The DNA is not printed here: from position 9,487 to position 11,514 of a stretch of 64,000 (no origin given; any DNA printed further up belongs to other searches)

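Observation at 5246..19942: Acyl-CoA island joining an archaeal-type HMGCS/thiolase/DUF35 complex to leucine-type carboxylase/dehydrogenase/hydratase genes and IcmF, with no HMG-CoA lyase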

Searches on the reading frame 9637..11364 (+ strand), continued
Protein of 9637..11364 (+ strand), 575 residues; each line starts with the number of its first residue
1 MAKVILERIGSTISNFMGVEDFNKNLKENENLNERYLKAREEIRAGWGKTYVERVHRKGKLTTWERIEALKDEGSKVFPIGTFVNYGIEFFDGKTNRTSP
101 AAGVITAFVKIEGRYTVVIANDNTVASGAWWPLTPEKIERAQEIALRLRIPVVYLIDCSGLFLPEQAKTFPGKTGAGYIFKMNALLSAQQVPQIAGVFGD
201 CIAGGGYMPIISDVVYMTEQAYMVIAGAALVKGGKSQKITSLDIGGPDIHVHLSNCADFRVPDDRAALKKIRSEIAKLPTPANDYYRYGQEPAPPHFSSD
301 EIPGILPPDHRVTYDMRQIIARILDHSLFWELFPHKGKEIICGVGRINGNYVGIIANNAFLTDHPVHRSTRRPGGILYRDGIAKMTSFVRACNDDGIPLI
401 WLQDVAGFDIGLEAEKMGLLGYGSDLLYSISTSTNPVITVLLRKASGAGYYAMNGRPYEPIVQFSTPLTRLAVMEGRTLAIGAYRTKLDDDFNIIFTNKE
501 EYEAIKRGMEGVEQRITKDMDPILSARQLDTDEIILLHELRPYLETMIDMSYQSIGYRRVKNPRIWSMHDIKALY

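Call 32: search_protein_families(library=pfam, proteins=[L022:5800-7926:+, L044:12402-14399:+, L040:12189-12932:+, L031:13461-16013:+, L009:12529-14922:+, L034:6766-8583:+, L025:7696-8973:-, L025:8966-10267:-, L025:10264-11589:-, L024:2434-4368:+], max_evalue=0.00001)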
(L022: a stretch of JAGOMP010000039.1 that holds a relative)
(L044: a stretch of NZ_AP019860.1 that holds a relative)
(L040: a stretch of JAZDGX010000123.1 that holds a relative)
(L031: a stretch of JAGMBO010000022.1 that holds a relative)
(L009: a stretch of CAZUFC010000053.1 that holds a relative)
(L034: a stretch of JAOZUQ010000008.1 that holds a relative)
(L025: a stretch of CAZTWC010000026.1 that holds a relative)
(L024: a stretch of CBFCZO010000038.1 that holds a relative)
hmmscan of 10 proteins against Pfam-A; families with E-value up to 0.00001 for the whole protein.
L022:5800-7926:+ (708 aa): 2 families
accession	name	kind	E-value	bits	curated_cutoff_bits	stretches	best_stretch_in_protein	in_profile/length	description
PF01642.28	MM_CoA_mutase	-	5.3e-242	804.3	22.1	1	27-537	2-511/512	Methylmalonyl-CoA mutase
PF02310.24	B12-binding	-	3.8e-21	75.6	32.1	1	580-694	2-118/121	B12 binding domain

L044:12402-14399:+ (665 aa): 0 families

L040:12189-12932:+ (247 aa): 1 family
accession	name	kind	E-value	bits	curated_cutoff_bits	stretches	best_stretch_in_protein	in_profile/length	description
PF01925.25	TauE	-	2.4e-40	139.2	32.6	1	9-241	1-235/237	Sulfite exporter TauE/SafE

L031:13461-16013:+ (850 aa): 10 families
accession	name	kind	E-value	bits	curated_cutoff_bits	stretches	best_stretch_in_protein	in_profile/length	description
PF24681.1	Kelch_KLHDC2_KLHL20_DRC7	-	2.9e-44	151.5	50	1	549-753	8-194/221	KLHDC2/KLHL20/DRC7 Kelch-repeats domain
PF24981.1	Beta-prop_ATRN-LZTR1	-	9.7e-34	117.4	50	1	623-847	14-233/289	Attractin/LZTR1 beta-propeller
PF13415.12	Kelch_3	-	3.6e-31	107.1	22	2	661-714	2-46/48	Galactose oxidase, central domain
PF13418.12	Kelch_4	-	5.8e-23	81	21.6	1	649-693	2-44/49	Galactose oxidase, central domain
PF13620.12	CarboxypepD_reg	-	1.9e-13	51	32.3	1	263-326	1-70/82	Carboxypeptidase regulatory-like domain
PF13854.13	Kelch_HCF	-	9.3e-11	42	113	1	634-731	170-259/345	Host cell factor, Kelch-repeats domain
PF19190.6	BACON_2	-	3.4e-09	36.9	25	0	170-242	5-81/94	Viral BACON domain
PF01344.31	Kelch_1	-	4e-08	33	20.1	0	661-692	12-41/46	Kelch motif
PF13715.12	CarbopepD_reg_2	-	1.1e-07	32.2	32.2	0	264-328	1-67/88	CarboxypepD_reg-like domain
PF13964.12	Kelch_6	-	8.6e-06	26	25.3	0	664-693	15-43/50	Kelch motif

L009:12529-14922:+ (797 aa): 9 families
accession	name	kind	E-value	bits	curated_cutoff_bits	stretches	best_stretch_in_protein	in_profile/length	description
PF08448.16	PAS_4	-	5e-27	94.7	23.1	2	173-286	2-109/110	PAS fold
PF13426.13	PAS_9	-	1.7e-24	86.5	27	2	177-283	2-102/103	PAS domain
PF00989.32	PAS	-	4.6e-24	85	22.6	2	167-282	2-113/113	PAS fold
PF02518.31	HATPase_c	-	8.3e-23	81.4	26.4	1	532-648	2-110/111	Histidine kinase-, DNA gyrase B-, and HSP90-like ATPase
PF13188.13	PAS_8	-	5.5e-18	64.6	21.8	0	298-342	2-47/65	PAS domain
PF00072.30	Response_reg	-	3.2e-16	59.9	30.2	1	674-788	1-109/111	Response regulator receiver domain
PF00512.31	HisKA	-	6.6e-09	36.1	26.9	1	428-490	3-64/66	His Kinase A (phospho-acceptor) domain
PF12860.13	PAS_7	-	3.7e-07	30.7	27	0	48-75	2-29/115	PAS fold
PF13596.12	PAS_10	-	8.4e-06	26.8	22.1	0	43-152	1-106/106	PAS domain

L034:6766-8583:+ (605 aa): 7 families
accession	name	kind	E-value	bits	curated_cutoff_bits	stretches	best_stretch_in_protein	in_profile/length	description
PF00158.32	Sigma54_activat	-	1.5e-64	217.2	20.2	1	301-467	1-167/168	Sigma-54 interaction domain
PF25601.1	AAA_lid_14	-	1.1e-21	76.9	27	1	473-554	1-81/87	AAA+ ATPase lid domain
PF14532.12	Sigma54_activ_2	-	1.8e-16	61.1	25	1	311-472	10-138/138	Sigma-54 interaction domain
PF00498.31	FHA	-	2.2e-12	47.7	20.7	1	42-102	2-63/67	FHA domain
PF16697.10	Yop-YscD_cpl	-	2.9e-11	43.9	33.2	1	32-111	10-91/94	Inner membrane component of T3SS, cytoplasmic domain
PF07728.20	AAA_5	-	3.6e-08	33.9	22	1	325-435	2-108/139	AAA domain (dynein-related subfamily)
PF02954.25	HTH_8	-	9.9e-08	32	22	1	565-602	5-42/42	Bacterial regulatory protein, Fis family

L025:7696-8973:- (425 aa): 2 families
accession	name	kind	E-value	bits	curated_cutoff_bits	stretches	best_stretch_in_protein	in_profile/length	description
PF02518.31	HATPase_c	-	1.5e-19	70.9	26.4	1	315-423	3-109/111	Histidine kinase-, DNA gyrase B-, and HSP90-like ATPase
PF00072.30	Response_reg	-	2.1e-13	50.8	30.2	1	46-143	20-110/111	Response regulator receiver domain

L025:8966-10267:- (433 aa): 2 families
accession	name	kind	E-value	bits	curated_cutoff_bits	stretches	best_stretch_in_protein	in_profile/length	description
PF02518.31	HATPase_c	-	4.2e-16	59.8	26.4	1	315-425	4-109/111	Histidine kinase-, DNA gyrase B-, and HSP90-like ATPase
PF13426.13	PAS_9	-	3e-08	34.3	27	1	50-150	4-103/103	PAS domain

L025:10264-11589:- (441 aa): 5 families
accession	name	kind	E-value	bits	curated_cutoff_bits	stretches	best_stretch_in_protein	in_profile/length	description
PF03572.23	Peptidase_S41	-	2.7e-55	186.9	24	1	228-390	2-164/165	Peptidase family S41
PF13180.12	PDZ_2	-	5.1e-14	52.7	27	1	129-200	1-71/80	PDZ domain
PF22694.1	CtpB_N-like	-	9.2e-12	45.7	27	1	65-112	33-81/85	Activating protease CtpB N-terminal domain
PF17820.7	PDZ_6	-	2e-11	43.9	27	1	145-196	3-52/54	PDZ domain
PF00595.29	PDZ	-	3.6e-11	43.7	23.2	1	127-196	8-80/81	PDZ domain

L024:2434-4368:+ (644 aa): 1 family
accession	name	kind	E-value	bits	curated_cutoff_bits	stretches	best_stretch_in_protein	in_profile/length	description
PF13231.12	PMT_2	-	2.2e-06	28.4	26.1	1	133-273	24-155/160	Dolichyl-phosphate-mannose-protein mannosyltransferase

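Call 34: search_dna_similar(query=window:9637-11364:+, collection=plasmids, mode=protein, max_rows=40, rows=spread)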
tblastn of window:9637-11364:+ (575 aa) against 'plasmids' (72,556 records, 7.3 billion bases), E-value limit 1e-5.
Records with a match: 763; places in all: 1027; records where one place covers at least 80% of the query: 384.
Best place of each record, by identity: <60% 763.
By first word of the organism name: Rhizobium 139; Streptomyces 139; Pseudosulfitobacter 105; Sinorhizobium 91; Azospirillum 24; Rhodococcus 22; Sphingobium 17; Agrobacterium 12; Paracoccus 11; Cupriavidus 11; and 85 more.
By predicted mobility (MOB-suite, as given by PLSDB): non-mobilizable 481; conjugative 153; mobilizable 129.
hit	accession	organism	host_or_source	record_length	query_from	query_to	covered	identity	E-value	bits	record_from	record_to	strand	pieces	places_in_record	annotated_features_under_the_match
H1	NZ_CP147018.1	Bernardetia sp. Wsw4-3y2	Red alga,Red algae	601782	37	554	90%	34.8%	1e-82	289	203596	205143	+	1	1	carboxyl transferase domain-containing protein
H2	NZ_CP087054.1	Pseudosulfitobacter pseudonitzschiae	Mediolabrus comicus,The surface ...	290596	44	564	91%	33.5%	5e-71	255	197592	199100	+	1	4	carboxyl transferase domain-containing protein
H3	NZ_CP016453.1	Sphingobium sp. RAC03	Microbial isolate,Algal phycosphere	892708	58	544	85%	35.0%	1e-69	251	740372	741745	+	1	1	carboxyl transferase domain-containing protein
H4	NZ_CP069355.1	Microvirga sp. VF16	Vachellia farnesiana,Cell culture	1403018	35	570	93%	30.8%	2e-57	216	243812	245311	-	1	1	none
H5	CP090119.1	Rhizobium leguminosarum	Trifolium ambiguum,Cell culture,Plant ...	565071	35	480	78%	36.8%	8e-64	271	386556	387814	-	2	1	none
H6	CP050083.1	Rhizobium leguminosarum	Trifolium pratense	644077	35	480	78%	36.6%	1e-72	260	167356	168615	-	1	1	methylcrotonoyl-CoA carboxylase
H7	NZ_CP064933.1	Rhizobium phaseoli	Phaseolus vulgaris,single cell,soil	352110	35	480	78%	36.5%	2e-71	256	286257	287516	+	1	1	carboxyl transferase domain-containing protein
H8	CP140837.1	Rhizobium beringeri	Trifolium pratense,whole organism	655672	35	480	78%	36.2%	2e-73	263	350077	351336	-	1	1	carboxyl transferase domain-containing protein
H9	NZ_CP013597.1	Rhizobium sp. N741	Phaseolus vulgaris,Whole ...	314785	35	480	78%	36.0%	4e-72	259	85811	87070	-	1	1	carboxyl transferase domain-containing protein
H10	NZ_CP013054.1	Sinorhizobium americanum CCGM7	Phaseolus vulgaris,root nodules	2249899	38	480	77%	36.3%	7e-71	255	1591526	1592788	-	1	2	none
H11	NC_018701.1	Sinorhizobium meliloti Rm41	-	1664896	40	570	92%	30.0%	3e-47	186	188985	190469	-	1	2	none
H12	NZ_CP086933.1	Pseudosulfitobacter pseudonitzschiae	Skeletonema costatum,The surface ...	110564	42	535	86%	32.2%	2e-62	230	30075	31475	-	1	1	carboxyl transferase domain-containing protein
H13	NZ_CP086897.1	Pseudosulfitobacter pseudonitzschiae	Skeletonema costatum,The surface ...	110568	42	535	86%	32.2%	2e-62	230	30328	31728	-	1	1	carboxyl transferase domain-containing protein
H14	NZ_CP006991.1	Rhizobium etli bv. mimosae str. IE4771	Phaseolus vulgaris,whole organism,nodule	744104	35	480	78%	35.6%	8e-71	255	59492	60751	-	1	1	carboxyl transferase domain-containing protein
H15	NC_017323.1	Sinorhizobium meliloti BL225C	-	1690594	45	480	76%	36.4%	3e-72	259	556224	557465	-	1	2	none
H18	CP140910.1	Sinorhizobium medicae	Medicago lupulina,whole organism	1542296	40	570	92%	29.4%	2e-45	180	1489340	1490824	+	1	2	acyl-CoA carboxylase subunit beta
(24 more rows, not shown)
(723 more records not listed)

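Call 35: get_annotated_region(hit=H6, flank=7000)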
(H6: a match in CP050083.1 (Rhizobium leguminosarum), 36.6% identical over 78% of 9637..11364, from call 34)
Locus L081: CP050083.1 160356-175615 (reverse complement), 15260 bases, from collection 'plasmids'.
description: Rhizobium leguminosarum bv. trifolii strain 31B plasmid pRL31b3, complete sequence
organism: Rhizobium leguminosarum (NCBI taxid 386)
taxonomy: Bacteria; Pseudomonadota; Alphaproteobacteria; Hyphomicrobiales; Rhizobiaceae; Rhizobium; Rhizobium leguminosarum
host: -; source: Trifolium pratense; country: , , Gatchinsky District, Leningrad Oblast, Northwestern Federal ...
typing (MOB-suite, as given by PLSDB): conjugative; replicon rep_cluster_841; relaxase MOBQ; mating-pair formation MPF_T
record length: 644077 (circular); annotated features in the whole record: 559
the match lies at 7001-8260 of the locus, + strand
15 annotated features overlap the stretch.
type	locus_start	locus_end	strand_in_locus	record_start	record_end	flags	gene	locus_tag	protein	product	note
CDS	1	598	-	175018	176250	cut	-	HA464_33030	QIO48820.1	3-methyl-2-oxobutanoate dehydrogenase (2-methylpropanoyl-transferring) subunit alpha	-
CDS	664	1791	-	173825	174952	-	-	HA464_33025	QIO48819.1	acyl-CoA dehydrogenase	-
CDS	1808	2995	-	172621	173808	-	-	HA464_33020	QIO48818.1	acetyl-CoA C-acyltransferase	-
CDS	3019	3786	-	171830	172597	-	-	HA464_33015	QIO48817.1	3-hydroxyacyl-CoA dehydrogenase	-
CDS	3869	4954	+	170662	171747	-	-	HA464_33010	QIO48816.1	AraC family transcriptional regulator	-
CDS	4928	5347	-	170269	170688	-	-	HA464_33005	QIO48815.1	hypothetical protein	-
CDS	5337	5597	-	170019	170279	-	-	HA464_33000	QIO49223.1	type II toxin-antitoxin system Phd/YefM family antitoxin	-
CDS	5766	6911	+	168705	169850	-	-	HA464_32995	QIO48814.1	isovaleryl-CoA dehydrogenase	-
CDS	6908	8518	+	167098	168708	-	-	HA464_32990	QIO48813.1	methylcrotonoyl-CoA carboxylase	-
CDS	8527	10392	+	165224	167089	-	-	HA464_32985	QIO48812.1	acetyl/propionyl/methylcrotonyl-CoA carboxylase subunit alpha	-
CDS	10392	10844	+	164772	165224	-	-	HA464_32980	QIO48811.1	MaoC family dehydratase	-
CDS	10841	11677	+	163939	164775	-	-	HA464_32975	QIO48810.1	CoA ester lyase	-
CDS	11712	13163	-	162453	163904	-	-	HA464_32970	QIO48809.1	efflux transporter outer membrane subunit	-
CDS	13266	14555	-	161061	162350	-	-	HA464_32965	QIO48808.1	HAMP domain-containing protein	-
CDS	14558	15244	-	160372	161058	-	-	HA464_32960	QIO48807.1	response regulator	-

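Call 36: get_annotated_region(hit=H18, flank=5000)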
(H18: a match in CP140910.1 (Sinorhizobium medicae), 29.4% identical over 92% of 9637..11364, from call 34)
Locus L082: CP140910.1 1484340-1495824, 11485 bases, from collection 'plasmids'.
description: Sinorhizobium medicae strain ml29 plasmid pMl3, complete sequence
organism: Sinorhizobium medicae (NCBI taxid 110321)
taxonomy: Bacteria; Pseudomonadota; Alphaproteobacteria; Hyphomicrobiales; Rhizobiaceae; Sinorhizobium; Sinorhizobium medicae
host: -; source: Medicago lupulina,whole organism; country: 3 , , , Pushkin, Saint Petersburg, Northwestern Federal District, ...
typing (MOB-suite, as given by PLSDB): mobilizable; relaxase MOBQ
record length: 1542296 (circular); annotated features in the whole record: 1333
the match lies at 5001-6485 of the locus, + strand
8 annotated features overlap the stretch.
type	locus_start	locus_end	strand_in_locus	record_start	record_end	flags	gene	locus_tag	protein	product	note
CDS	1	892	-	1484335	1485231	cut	mmsB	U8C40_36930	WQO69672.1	3-hydroxyisobutyrate dehydrogenase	-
CDS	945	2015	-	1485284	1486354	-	-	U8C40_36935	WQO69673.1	enoyl-CoA hydratase/isomerase family protein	-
CDS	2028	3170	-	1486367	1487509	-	-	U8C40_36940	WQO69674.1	isobutyryl-CoA dehydrogenase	-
CDS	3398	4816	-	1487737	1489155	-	-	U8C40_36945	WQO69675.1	XRE family transcriptional regulator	-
CDS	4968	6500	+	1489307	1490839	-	-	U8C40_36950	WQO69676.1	acyl-CoA carboxylase subunit beta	-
CDS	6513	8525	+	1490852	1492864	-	-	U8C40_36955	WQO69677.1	acetyl/propionyl/methylcrotonyl-CoA carboxylase subunit alpha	-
CDS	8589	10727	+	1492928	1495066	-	scpA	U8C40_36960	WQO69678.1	methylmalonyl-CoA mutase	-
CDS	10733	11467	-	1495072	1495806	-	phnF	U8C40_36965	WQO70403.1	phosphonate metabolism transcriptional regulator PhnF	-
